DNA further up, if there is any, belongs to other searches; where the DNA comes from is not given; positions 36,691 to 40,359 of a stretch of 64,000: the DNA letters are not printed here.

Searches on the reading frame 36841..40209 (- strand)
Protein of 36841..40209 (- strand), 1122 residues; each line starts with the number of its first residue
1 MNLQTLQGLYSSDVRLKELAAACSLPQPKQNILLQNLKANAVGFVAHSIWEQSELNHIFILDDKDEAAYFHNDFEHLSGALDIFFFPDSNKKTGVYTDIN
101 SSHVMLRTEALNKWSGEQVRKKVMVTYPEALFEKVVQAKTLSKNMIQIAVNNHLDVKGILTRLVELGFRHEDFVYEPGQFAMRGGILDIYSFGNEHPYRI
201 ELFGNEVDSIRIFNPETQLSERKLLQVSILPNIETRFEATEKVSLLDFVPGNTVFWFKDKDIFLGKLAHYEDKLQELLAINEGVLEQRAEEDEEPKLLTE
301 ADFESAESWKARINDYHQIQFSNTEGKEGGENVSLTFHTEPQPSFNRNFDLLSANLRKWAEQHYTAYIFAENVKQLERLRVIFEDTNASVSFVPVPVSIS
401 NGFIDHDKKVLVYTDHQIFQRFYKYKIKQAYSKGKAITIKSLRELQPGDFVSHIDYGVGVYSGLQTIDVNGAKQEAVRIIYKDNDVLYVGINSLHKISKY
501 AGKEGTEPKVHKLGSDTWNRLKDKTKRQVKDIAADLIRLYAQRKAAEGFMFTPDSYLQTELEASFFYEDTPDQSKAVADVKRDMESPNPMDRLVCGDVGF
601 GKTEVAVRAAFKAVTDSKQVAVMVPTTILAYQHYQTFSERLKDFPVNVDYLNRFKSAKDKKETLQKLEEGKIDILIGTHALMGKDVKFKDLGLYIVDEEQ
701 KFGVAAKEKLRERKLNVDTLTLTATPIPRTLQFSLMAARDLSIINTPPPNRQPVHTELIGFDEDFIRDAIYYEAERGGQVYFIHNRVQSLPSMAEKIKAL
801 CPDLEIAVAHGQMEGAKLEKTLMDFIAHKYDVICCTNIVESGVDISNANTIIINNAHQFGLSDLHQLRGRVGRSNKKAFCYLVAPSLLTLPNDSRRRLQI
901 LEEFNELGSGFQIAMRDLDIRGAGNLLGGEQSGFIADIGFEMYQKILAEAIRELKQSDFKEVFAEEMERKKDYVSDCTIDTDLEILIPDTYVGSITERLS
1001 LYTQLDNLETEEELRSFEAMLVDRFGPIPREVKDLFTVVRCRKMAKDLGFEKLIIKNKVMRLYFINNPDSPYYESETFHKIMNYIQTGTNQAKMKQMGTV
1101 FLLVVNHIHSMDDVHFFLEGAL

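Call 73: search_protein_families(library=pfam, proteins=[window:36841-40209:-], max_evalue=0.00001)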
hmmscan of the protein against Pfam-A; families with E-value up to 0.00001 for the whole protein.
window:36841-40209:- (1122 aa): 6 families
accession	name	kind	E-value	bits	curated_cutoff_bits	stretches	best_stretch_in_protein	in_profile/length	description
PF03461.20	TRCF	-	5.4e-25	88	25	1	982-1073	2-93/95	TRCF domain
PF00270.35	DEAD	-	9.7e-24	84.4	26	1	570-731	1-164/167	DEAD/DEAH box helicase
PF17757.6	UvrB_inter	-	2.6e-23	82.4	22.9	1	146-232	1-88/91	UvrB interaction domain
PF00271.37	Helicase_C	-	2.4e-21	76.5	23.5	1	768-874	8-109/110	Helicase conserved C-terminal domain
PF02559.22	CarD_TRCF_RID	-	3.4e-15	56.3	23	1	445-500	1-56/57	CarD-like/TRCF RID domain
PF04851.21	ResIII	-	1.7e-07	31.7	22.5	1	570-726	5-162/164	Type III restriction enzyme, res subunit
